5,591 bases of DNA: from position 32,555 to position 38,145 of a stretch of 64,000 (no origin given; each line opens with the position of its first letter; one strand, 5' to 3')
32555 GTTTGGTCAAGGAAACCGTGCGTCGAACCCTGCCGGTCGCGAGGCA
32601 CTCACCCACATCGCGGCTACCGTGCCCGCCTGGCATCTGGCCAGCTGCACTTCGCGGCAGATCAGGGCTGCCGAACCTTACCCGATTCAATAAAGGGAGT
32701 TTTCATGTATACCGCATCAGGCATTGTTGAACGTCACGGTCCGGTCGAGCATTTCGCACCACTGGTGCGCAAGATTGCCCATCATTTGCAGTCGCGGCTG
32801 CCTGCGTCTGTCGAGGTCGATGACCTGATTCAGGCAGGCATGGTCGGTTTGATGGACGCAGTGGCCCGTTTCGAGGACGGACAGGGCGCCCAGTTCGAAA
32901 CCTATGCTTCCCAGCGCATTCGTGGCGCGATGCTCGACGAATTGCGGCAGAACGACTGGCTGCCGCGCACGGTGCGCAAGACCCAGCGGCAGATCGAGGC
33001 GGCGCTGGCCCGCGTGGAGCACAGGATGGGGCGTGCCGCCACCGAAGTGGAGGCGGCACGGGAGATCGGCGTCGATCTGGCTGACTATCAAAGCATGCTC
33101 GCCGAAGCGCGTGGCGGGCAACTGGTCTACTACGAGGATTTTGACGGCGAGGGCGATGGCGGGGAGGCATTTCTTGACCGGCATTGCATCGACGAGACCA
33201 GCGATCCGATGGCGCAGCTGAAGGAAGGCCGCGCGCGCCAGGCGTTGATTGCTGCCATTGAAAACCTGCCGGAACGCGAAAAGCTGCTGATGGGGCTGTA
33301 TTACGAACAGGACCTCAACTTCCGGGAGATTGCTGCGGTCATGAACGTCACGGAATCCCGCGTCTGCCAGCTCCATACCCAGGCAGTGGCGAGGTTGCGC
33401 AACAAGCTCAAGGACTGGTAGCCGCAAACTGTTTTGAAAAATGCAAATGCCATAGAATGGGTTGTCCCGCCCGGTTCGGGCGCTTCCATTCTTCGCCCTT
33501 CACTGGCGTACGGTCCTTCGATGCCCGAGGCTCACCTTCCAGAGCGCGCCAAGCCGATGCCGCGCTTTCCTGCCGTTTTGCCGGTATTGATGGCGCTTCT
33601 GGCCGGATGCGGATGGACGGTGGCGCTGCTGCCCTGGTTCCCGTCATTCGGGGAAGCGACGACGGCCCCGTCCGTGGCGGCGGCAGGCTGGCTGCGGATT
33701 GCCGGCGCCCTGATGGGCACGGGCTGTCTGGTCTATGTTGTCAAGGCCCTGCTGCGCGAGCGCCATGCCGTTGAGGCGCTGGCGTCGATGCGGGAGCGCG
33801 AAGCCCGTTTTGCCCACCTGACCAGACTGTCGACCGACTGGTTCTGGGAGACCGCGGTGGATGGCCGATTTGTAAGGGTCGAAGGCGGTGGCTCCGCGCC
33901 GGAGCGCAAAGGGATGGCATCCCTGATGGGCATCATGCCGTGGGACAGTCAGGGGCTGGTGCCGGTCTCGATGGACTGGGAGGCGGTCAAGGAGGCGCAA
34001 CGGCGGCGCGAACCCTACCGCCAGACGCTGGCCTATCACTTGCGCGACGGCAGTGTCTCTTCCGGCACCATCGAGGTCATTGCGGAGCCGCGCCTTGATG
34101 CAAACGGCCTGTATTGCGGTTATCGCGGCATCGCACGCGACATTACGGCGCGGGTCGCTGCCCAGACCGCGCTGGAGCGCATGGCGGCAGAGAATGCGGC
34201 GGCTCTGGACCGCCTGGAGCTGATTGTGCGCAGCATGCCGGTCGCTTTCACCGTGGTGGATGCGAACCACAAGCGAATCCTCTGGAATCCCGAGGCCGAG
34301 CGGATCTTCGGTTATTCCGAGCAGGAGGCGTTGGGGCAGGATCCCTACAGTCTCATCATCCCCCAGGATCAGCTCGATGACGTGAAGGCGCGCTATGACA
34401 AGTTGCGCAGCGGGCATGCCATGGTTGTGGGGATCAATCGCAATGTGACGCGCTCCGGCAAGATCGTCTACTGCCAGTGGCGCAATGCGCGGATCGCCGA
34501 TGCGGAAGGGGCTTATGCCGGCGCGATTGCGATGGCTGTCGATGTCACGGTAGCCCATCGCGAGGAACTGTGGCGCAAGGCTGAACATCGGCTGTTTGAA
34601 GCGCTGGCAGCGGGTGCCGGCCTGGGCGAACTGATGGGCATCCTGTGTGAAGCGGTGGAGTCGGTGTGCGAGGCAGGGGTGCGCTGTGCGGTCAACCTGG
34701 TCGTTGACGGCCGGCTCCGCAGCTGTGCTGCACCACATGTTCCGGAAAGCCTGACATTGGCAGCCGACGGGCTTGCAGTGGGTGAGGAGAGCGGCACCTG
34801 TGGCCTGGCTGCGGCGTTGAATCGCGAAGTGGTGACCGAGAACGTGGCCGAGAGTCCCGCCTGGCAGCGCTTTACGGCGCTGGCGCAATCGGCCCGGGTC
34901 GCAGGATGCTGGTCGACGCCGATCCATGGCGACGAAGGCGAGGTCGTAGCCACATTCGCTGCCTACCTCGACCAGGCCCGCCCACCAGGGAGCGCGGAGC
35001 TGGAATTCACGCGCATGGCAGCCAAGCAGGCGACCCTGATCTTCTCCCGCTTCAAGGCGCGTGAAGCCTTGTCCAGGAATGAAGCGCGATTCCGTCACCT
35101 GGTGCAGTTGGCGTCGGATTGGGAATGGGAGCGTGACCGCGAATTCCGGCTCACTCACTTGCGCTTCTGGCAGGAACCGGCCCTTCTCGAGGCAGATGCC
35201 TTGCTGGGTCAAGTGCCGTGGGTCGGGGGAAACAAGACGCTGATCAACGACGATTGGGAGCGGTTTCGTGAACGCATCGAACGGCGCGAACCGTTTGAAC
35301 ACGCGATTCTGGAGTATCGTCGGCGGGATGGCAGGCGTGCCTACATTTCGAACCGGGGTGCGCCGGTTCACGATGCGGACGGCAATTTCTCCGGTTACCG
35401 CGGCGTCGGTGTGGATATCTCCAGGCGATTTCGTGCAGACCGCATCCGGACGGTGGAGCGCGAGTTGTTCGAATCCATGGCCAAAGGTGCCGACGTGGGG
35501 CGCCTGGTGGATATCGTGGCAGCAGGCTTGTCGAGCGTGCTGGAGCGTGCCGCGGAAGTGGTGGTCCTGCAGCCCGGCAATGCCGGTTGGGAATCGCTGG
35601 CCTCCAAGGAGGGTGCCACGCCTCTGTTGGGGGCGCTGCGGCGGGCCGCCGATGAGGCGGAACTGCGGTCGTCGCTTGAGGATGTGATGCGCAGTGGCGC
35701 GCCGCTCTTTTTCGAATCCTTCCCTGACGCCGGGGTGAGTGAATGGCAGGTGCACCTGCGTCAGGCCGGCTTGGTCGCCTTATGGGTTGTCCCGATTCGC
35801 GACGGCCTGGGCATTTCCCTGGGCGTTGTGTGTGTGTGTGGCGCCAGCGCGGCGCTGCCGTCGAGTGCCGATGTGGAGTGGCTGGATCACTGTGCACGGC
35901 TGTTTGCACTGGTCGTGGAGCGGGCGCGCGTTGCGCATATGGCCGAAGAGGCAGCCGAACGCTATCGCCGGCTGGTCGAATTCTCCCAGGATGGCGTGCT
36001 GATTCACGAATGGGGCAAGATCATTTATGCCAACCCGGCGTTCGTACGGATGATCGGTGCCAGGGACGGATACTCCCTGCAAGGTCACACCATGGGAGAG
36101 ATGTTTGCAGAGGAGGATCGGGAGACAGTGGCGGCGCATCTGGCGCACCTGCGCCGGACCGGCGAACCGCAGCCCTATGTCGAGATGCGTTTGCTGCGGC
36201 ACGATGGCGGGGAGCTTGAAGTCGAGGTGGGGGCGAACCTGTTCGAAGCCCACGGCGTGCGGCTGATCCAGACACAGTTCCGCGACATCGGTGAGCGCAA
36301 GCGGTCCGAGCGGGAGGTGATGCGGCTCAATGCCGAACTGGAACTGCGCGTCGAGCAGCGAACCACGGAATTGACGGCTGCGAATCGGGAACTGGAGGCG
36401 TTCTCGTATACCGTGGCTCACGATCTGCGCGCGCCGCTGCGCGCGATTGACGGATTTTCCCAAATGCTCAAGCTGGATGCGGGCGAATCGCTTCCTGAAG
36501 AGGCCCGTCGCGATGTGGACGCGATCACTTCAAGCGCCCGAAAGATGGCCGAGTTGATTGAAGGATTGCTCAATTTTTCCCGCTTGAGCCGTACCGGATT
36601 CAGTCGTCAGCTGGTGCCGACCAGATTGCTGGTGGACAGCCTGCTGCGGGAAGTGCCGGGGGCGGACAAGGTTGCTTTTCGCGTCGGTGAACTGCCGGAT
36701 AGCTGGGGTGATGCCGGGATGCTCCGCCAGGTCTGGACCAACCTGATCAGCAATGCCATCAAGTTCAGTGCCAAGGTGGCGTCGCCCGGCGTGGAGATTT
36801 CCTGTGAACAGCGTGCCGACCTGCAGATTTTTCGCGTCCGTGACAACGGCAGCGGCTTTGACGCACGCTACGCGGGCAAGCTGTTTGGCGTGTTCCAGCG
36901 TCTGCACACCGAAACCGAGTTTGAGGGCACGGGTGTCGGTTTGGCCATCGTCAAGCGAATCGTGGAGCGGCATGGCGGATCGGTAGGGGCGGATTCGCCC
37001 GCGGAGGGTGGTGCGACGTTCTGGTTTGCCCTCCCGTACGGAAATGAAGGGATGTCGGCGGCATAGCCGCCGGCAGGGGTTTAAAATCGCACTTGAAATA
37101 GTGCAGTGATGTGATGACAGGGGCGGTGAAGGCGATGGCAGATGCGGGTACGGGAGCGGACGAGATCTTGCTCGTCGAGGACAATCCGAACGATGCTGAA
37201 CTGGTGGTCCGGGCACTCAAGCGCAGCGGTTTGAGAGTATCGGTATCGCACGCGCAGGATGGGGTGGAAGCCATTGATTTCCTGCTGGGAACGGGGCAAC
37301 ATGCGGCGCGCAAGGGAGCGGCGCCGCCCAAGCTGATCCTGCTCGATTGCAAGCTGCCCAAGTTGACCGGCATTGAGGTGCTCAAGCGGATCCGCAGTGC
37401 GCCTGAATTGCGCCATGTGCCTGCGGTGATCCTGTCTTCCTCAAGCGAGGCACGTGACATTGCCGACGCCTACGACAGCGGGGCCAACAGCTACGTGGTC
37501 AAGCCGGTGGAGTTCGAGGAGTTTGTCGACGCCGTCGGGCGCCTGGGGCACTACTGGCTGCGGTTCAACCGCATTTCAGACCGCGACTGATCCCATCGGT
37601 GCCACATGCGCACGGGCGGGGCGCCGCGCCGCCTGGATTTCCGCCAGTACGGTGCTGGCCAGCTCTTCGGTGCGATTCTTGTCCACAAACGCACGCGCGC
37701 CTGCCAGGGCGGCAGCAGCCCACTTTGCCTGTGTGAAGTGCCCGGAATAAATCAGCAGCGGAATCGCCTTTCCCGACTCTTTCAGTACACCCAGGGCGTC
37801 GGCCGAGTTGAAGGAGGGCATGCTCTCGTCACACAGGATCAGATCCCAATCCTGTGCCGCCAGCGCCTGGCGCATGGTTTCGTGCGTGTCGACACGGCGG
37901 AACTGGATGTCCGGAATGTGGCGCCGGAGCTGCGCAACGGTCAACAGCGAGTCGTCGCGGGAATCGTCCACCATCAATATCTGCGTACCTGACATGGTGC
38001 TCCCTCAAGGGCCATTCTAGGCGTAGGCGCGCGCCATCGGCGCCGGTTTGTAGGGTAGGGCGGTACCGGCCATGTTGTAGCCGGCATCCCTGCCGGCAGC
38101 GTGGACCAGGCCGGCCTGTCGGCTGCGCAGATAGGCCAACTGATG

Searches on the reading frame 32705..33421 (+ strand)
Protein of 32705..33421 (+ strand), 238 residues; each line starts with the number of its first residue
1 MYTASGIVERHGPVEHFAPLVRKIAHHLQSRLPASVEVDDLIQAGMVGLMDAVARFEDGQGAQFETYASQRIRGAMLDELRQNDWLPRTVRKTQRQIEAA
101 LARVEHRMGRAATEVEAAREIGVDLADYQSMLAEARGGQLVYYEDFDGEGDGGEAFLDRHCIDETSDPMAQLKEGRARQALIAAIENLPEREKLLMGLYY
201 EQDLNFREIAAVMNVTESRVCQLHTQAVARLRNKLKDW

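Call 51: search_protein_families(library=pfam, proteins=[window:32705-33421:+], max_evalue=0.001)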
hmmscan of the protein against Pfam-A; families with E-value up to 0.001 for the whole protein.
window:32705-33421:+ (238 aa): 4 families
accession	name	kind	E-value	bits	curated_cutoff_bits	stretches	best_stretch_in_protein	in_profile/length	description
PF04542.20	Sigma70_r2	-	1.4e-18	66.9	24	1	14-85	2-70/71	Sigma-70 region 2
PF04545.22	Sigma70_r4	-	7.2e-15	54.7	24.1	1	184-233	1-50/50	Sigma-70, region 4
PF08281.18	Sigma70_r4_2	-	5.1e-08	32.9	25.7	1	178-231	1-54/54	Sigma-70, region 4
PF04539.22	Sigma70_r3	-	6.8e-05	23.3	25.3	0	95-157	4-67/78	Sigma-70 region 3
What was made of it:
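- On Classical sigma-factor partner-switch operon (rsbV-rsbW-sigB type): The nearest is a FliA-type sigma factor at 32705..33421 (call 51).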

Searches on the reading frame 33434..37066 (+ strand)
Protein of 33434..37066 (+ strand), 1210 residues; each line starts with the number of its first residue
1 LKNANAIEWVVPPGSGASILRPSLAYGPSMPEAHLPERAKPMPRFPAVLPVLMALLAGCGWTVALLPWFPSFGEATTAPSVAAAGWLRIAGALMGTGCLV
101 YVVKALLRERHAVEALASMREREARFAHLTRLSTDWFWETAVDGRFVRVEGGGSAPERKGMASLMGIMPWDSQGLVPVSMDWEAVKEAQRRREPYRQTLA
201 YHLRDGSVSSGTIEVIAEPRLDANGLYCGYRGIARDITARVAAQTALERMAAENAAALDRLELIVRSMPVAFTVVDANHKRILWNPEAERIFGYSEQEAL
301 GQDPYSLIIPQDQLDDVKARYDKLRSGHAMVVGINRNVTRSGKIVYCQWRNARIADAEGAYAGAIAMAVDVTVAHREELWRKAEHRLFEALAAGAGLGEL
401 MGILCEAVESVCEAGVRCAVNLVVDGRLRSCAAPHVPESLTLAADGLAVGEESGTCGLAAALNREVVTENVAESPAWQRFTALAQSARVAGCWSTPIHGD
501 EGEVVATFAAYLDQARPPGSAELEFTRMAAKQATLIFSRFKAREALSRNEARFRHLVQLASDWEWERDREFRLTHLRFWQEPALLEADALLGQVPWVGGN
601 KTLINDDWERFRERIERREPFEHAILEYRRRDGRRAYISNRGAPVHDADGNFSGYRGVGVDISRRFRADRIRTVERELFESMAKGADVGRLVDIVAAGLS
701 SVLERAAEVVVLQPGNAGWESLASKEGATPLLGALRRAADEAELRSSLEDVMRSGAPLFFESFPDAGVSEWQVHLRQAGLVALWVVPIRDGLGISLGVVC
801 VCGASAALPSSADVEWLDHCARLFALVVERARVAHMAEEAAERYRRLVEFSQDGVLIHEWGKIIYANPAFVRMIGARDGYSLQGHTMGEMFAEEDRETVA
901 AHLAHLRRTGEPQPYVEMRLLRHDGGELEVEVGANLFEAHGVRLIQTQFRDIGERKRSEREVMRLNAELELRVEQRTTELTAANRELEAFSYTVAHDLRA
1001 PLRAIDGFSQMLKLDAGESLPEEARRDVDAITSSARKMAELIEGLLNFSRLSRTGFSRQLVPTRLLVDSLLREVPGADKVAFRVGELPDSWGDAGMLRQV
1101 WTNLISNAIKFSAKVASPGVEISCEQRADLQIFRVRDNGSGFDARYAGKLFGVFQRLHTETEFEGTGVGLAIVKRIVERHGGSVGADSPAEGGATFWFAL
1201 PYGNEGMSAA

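Call 51: search_protein_families(library=pfam, proteins=[window:33434-37066:+], max_evalue=0.001)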
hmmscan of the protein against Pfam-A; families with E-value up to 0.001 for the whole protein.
window:33434-37066:+ (1210 aa): 11 families
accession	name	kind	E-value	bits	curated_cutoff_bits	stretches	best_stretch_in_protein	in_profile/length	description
PF00989.32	PAS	-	1.9e-26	92.7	22.6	2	260-368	2-110/113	PAS fold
PF02518.31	HATPase_c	-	1e-23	84.3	26.4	1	1092-1202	1-109/111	Histidine kinase-, DNA gyrase B-, and HSP90-like ATPase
PF13426.13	PAS_9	-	4e-23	82.1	27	2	269-372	1-102/103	PAS domain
PF08448.16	PAS_4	-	7.6e-23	81.3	23.1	2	266-376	2-110/110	PAS fold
PF08447.18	PAS_3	-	1.4e-18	67.4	25.6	2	282-359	2-80/89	PAS fold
PF13185.12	GAF_2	-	4e-17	63.1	28.6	2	397-536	4-134/136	GAF domain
PF13188.13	PAS_8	-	3.9e-15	55.6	21.8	1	842-898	1-54/65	PAS domain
PF00512.31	HisKA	-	3.1e-13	50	26.9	1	988-1052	3-64/66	His Kinase A (phospho-acceptor) domain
PF01590.32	GAF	-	9.6e-13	49.3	22.4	2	406-534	11-130/133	GAF domain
PF13596.12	PAS_10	-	1.1e-06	29.7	22.1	1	261-372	1-106/106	PAS domain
PF14501.12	HATPase_c_5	-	0.00055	20.3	22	1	1099-1187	8-89/102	GHKL domain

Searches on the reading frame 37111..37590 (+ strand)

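Call 51: search_protein_families(library=pfam, proteins=[window:37111-37590:+], max_evalue=0.001)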
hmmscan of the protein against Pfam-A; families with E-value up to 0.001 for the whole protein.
window:37111-37590:+ (159 aa): 1 family
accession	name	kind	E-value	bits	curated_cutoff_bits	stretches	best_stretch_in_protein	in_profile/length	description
PF00072.30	Response_reg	-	3.9e-20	72.5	30.2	1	19-142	1-110/111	Response regulator receiver domain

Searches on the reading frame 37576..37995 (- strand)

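Call 51: search_protein_families(library=pfam, proteins=[window:37576-37995:-], max_evalue=0.001)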
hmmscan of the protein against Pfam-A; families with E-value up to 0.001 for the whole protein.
window:37576-37995:- (139 aa): 1 family
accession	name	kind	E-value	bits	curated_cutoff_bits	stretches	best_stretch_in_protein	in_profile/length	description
PF00072.30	Response_reg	-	5.8e-10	39.8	30.2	1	6-112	1-106/111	Response regulator receiver domain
